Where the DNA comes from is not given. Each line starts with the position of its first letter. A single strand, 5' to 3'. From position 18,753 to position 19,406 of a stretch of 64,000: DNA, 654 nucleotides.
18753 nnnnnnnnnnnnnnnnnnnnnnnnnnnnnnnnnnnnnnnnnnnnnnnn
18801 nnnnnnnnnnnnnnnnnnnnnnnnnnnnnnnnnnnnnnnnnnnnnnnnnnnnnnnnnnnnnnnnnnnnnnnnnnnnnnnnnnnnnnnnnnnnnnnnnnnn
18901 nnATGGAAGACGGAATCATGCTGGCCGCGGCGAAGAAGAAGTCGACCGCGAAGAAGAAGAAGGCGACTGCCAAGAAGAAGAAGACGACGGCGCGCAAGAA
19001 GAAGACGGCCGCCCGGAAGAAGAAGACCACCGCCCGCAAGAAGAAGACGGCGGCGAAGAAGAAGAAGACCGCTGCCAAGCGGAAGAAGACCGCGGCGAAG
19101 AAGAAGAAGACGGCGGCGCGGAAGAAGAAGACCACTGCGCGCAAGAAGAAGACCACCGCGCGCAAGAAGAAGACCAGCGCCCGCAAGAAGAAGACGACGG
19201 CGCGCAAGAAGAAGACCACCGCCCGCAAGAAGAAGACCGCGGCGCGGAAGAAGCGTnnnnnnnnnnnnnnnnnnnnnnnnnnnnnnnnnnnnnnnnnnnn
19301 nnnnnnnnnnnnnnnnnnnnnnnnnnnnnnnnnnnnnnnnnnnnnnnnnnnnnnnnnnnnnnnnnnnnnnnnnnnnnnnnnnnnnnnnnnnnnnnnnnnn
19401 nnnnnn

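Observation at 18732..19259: Histone H1-like Lys-rich repeat protein built from 24-bp tandem repeats, with strong promoter and repeat-bearing 5' UTR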

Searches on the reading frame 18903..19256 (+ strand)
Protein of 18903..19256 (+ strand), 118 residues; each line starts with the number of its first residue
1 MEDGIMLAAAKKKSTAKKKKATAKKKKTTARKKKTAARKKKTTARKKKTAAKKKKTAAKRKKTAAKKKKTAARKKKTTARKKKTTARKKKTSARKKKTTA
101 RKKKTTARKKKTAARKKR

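Call 7: search_protein_families(library=pfam, proteins=[window:18903-19256:+], max_evalue=10)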
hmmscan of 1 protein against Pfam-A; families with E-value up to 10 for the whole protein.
window:18903-19256:+ (118 aa): 0 families

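Call 8: search_protein_families(library=ncbifam, proteins=[window:18903-19256:+], max_evalue=10)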
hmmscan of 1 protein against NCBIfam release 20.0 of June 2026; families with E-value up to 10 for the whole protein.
window:18903-19256:+ (118 aa): 0 families

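Call 10: find_encoding_contigs(protein=window:18903-19256:+, flank=10000, max_places=10)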
Protein window:18903-19256:+ (118 aa): 9 contigs read that carry it; 6 places shown.
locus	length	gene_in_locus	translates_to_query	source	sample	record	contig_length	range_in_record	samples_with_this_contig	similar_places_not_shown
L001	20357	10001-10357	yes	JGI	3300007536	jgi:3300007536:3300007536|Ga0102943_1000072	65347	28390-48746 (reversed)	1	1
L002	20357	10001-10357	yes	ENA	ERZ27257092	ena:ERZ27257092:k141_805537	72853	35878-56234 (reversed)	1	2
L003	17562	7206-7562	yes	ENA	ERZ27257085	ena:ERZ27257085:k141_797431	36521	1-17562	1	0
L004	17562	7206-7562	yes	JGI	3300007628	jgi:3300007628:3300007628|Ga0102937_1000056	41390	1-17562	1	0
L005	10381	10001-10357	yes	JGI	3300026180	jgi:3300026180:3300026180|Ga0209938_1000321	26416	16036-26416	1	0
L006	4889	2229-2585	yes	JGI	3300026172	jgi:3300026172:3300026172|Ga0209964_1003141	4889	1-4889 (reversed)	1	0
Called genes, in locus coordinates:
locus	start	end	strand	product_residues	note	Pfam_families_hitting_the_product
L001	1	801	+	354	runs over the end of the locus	PF00022:Actin (faint), PF06723:MreB_Mbl, PF00012:HSP70, PF14450:FtsA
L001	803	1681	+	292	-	PF04085:MreC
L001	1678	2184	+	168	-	PF04093:MreD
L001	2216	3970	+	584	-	PF03717:PBP_dimer, PF00905:Transpeptidase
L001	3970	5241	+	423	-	PF01098:FTSW_RODA_SPOVE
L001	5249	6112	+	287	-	PF08501:Shikimate_dh_N, PF18317:SDH_C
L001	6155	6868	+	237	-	-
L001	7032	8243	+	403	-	PF00162:PGK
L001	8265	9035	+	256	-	PF00121:TIM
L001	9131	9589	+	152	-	PF03840:SecG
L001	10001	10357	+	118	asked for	-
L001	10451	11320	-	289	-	-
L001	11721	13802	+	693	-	PF00009:GTP_EFTU, PF22042:EF-G_D2, PF03144:GTP_EFTU_D2 (weak), PF14492:EFG_III, PF03764:EFG_IV, PF00679:EFG_C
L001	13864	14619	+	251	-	PF20772:TACO1_YebC_N, PF01709:Transcrip_reg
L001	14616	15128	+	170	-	PF02075:RuvC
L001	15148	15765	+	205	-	PF01330:RuvA_N, PF00633:HHH (faint), PF14520:HHH_5, PF07499:RuvA_C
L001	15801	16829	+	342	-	PF05496:RuvB_N, PF00004:AAA, PF07728:AAA_5 (weak), PF17864:AAA_lid_4, PF05491:WHD_RuvB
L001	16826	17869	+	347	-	PF02547:Queuosine_synth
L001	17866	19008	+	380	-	PF01702:TGT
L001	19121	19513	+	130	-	PF02699:YajC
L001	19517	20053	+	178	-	PF01327:Pep_deformylase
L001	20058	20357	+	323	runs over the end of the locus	PF00551:Formyl_trans_N, PF02911:Formyl_trans_C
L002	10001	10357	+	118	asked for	-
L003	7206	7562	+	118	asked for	-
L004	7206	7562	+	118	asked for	-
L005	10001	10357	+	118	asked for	-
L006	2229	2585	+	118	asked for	-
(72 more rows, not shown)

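Call 11: find_homologous_proteins(query=window:18903-19256:+)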
Query window:18903-19256:+: 8000 candidates shared short words with the query, none scored E <= 0.001.

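Call 12: find_related_loci(query=L001:7032-8240:+, collection=genome_contigs, flank=10000)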
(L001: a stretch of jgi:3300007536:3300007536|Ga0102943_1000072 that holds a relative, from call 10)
Query L001:7032-8240:+ (403 aa) in genome_contigs; peptide patterns used: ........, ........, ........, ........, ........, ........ (x = any residue, [..] = any of these).
600 stretches matched a pattern (row limit reached: there are more); 590 encode a relative of the query (tblastn E <= 1e-3); the best 80 are kept; 80 distinct loci.
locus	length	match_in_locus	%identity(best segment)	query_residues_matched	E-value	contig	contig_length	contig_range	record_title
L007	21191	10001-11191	55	1-397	4e-153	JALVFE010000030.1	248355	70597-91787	MAG: Melioribacteraceae bacterium isolate 134-614_metabat2_scaf2bin.157 134-614_scaffold_4_c1, whole genome shotgun sequ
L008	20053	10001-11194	57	1-398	5e-153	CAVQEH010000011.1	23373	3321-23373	MAG: uncultured Ignavibacteria bacterium isolate MFD02416.bin.1.320 genome assembly, contig: contig_75297, whole genome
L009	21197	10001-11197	56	1-399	9e-149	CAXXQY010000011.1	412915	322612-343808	MAG: bacterium isolate 57a1b92f-bc4a-4fd6-9813-ca89f61bdd80 genome assembly, contig: contig_11, whole genome shotgun seq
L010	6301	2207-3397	55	1-397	3e-149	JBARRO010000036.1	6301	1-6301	MAG: Bacteroidota bacterium isolate MFD13499_ilm_asm_bin40 k127_71266, whole genome shotgun sequence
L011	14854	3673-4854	56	1-398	2e-147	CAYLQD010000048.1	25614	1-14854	MAG TPA_asm: uncultured Planctomycetota bacterium isolate binchicken_co97_512 genome assembly, contig: NODE_7872_length_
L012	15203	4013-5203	57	1-397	3e-147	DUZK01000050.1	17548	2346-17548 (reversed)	MAG TPA_asm: Deltaproteobacteria bacterium isolate MAG_15370_dsfb_81 Ga0180009_10003596, whole genome shotgun sequence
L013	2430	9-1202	54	1-398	3e-155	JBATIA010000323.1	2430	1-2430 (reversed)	MAG: Ignavibacteriaceae bacterium isolate MFD10217_ilm_asm_bin5 k127_307925, whole genome shotgun sequence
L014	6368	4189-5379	53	1-397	1e-145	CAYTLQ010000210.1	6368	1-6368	MAG TPA_asm: uncultured Ignavibacteriaceae bacterium isolate binchicken_co23_229 genome assembly, contig: k141_1413205,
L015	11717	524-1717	56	1-399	2e-145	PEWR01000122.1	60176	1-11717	MAG: Ignavibacteriales bacterium CG07_land_8_20_14_0_80_59_12 CG07_land_8_20_14_0.80_scaffold_81_c, whole genome shotgun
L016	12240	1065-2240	54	4-396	9e-145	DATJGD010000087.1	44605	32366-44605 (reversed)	MAG TPA_asm: Bacteroidota bacterium isolate SMAG_U15477 k141_2581819, whole genome shotgun sequence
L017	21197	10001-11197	52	1-399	2e-144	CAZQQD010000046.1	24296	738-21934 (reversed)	MAG TPA_asm: uncultured Ignavibacteriaceae bacterium isolate SRP214966_co3_137 genome assembly, contig: NODE_2537_length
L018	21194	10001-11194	53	1-398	1e-144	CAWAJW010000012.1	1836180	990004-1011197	MAG: uncultured Bacteroidetes bacterium isolate MFD02416.bin.1.337 genome assembly, contig: contig_581, whole genome sho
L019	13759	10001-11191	55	1-397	9e-144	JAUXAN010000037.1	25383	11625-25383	MAG: bacterium isolate CSMAG_2763 CSMAG_2763_k141_566950_length_25383_cov_270.0000, whole genome shotgun sequence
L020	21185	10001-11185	53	3-397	6e-144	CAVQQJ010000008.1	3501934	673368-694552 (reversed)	MAG: uncultured Bacteroidetes bacterium isolate MFD01476.bin.2.182 genome assembly, contig: contig_26507, whole genome s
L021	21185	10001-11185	54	3-397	2e-143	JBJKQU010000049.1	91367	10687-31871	MAG: Candidatus Kryptoniota bacterium isolate Bin_42 S1Ck127_3655140_flag_0_multi_8.9991_len_91367, whole genome shotgun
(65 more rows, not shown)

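Call 55: find_homologous_proteins(query=L001:7032-8240:+, max_evalue=1e-100)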
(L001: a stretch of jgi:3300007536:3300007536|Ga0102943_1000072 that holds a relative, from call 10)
Query L001:7032-8240:+ (403 aa): 7514 proteins with E <= 1e-100 among 8000 candidates; the best 120 are listed.
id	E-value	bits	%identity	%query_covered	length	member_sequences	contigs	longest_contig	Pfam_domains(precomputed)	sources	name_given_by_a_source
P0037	2.3e-244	829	94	100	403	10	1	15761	PF00162.25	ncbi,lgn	-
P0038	2.5e-212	723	81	100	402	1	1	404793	PF00162.25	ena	-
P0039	8.5e-209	712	79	100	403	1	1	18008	PF00162.25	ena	-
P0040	1.1e-201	688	78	100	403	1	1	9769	PF00162.25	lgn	-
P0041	4.2e-199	680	76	100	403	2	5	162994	PF00162.25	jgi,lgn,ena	-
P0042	1.8e-196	671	75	100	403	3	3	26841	PF00162.25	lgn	-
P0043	8.7e-195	666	75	100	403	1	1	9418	PF00162.25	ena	-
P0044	5.9e-192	656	74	100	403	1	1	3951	PF00162.25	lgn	-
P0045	2.4e-190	651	72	100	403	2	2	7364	PF00162.25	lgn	-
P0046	3.0e-186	637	69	100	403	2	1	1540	PF00162.25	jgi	jgi:phosphoglycerate kinase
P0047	8.9e-186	636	72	100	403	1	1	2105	PF00162.25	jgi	jgi:phosphoglycerate kinase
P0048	2.7e-185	634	71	100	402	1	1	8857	PF00162.25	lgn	-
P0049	7.3e-185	633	70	100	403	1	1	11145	PF00162.25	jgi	jgi:phosphoglycerate kinase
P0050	1.2e-183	629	71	100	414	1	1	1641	PF00162.25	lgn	-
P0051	3.0e-182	624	70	100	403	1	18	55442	PF00162.25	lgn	-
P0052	8.0e-182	623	68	100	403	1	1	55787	PF00162.25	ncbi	-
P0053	3.0e-179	614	70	100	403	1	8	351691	PF00162.25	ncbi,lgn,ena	-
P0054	8.1e-179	613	69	99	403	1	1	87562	PF00162.25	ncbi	-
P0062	4.0e-175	601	67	99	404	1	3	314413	PF00162.25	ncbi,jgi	jgi:phosphoglycerate kinase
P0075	1.4e-169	583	66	100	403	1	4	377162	PF00162.25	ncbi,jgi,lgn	-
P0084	1.7e-165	569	65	100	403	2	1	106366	PF00162.25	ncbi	-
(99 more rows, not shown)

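Call 57: list_cluster_members(proteins=[P0037, P0052, P0053, P0054, P0062, P0075, P0084, P0029])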
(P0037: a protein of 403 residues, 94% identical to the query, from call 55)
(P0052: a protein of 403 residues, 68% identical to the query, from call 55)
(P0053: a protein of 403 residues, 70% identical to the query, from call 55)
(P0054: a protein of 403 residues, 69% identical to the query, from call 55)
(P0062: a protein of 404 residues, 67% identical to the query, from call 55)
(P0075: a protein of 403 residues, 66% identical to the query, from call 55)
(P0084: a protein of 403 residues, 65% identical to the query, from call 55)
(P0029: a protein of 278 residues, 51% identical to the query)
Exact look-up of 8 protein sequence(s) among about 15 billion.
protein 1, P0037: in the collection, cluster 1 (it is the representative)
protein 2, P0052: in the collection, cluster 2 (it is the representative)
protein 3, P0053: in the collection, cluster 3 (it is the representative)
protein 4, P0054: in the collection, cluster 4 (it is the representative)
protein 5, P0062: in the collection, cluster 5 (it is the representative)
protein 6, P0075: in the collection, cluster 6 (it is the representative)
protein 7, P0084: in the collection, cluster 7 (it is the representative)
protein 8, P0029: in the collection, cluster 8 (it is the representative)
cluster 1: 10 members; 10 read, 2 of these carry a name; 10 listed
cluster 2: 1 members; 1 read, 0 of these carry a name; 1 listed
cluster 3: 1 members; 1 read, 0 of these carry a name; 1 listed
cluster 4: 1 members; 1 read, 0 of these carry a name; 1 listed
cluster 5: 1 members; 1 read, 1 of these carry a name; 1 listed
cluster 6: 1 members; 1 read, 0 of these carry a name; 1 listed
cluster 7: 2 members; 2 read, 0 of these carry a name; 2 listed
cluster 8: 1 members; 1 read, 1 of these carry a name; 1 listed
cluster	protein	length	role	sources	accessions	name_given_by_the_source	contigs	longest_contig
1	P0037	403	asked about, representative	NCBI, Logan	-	-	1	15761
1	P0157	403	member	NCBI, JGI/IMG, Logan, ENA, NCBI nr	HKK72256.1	MAG TPA: phosphoglycerate kinase [Candidatus Krumholzibacteria bacterium] | phosphoglycerate kinase [Candidatus Krumholzibacteria bacterium]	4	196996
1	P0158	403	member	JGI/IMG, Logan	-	phosphoglycerate kinase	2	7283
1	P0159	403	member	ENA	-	-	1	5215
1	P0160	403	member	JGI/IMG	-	-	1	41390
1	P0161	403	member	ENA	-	-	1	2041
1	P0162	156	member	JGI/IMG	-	-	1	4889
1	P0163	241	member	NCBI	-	-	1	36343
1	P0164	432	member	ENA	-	-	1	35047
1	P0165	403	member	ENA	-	-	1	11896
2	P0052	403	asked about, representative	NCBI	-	-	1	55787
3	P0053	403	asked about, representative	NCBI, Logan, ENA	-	-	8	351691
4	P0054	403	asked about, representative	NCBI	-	-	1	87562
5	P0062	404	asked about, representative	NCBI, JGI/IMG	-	phosphoglycerate kinase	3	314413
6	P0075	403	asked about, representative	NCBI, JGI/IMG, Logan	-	-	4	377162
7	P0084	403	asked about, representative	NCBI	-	-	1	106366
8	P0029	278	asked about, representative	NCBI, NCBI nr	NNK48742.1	MAG: hypothetical protein HKP01_07705, partial [Gemmatimonadetes bacterium] | hypothetical protein [Gemmatimonadota bacterium]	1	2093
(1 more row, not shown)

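Call 58: predict_structure(protein=window:18903-19256:+)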
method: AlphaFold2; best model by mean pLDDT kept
length: 118 residues; sequences in the alignment: 1
mean_pLDDT: 94.5   pTM: 0.44
mean pLDDT of the five models: 94.5, 93.5, 92.8, 92.1, 91.6
residues with pLDDT >= 90: 106; 70-90: 10; 50-70: 2; < 50: 0
segments of 3 or more residues with pLDDT < 50: none
pLDDT, mean of each block of 10 residues (from residue 1): 79 93 96 97 97 97 96 97 97 97 96 92
secondary structure, 60 per line:
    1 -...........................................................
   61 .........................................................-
elements in order: H2-117

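Call 81: search_protein_families(library=pfam, alignment_id=A8, max_evalue=10)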
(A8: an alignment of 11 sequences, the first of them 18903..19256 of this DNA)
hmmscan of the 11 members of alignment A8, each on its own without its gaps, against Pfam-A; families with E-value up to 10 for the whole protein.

A. member 1, window:18903-19256:+ (118 aa): 0 families

B. families by the number of members that match (of 11 scanned): 1 family
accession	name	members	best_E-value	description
PF08017.16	Fibrinogen_BP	1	0.0011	Fibrinogen binding protein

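Call 82: search_protein_families(library=ncbifam, alignment_id=A8, max_evalue=10)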
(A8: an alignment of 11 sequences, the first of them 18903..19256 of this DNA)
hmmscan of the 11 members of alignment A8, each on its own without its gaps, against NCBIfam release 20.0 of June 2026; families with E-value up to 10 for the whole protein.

A. member 1, window:18903-19256:+ (118 aa): 0 families

B. families by the number of members that match (of 11 scanned): 4 families
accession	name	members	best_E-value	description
NF047351.1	lipase_YSIRK_Sa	2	7.4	YSIRK-targeted triacylglycerol lipase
NF007065.0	PRK09510.1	1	3.2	cell envelope integrity protein TolA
NF041121.1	SAV_2336_NTERM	1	4.8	SAV_2336 N-terminal domain-related protein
NF043060.1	MAP_0585_fam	1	8.5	MAP_0585 family protein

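Call 83: search_solved_structures(query=window:18903-19256:+, max_evalue=10)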
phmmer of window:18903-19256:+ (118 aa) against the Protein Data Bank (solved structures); distinct sequences matched with E-value up to 10: 7.
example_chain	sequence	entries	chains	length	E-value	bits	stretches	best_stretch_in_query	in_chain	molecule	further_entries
9rgz_A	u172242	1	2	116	7.6e-05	26.2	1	6-97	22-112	sc-apCC3-CW-2NTT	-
9rgv_A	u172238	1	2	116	0.00011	25.6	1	7-95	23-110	sc-apCC3-CW1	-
9rgx_A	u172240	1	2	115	0.00014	25.3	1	6-95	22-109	sc-apCC3-ACW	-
9rgy_A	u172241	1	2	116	0.00017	25.1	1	6-97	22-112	sc-apCC3-CW-0NTT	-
9rgw_A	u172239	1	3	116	0.0004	23.9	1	7-95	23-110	sc-apCC3-CW2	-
4liy_A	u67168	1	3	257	0.045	17.3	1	77-109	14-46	Fiber protein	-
7aih_As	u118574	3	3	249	0.31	14.7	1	26-100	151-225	mL85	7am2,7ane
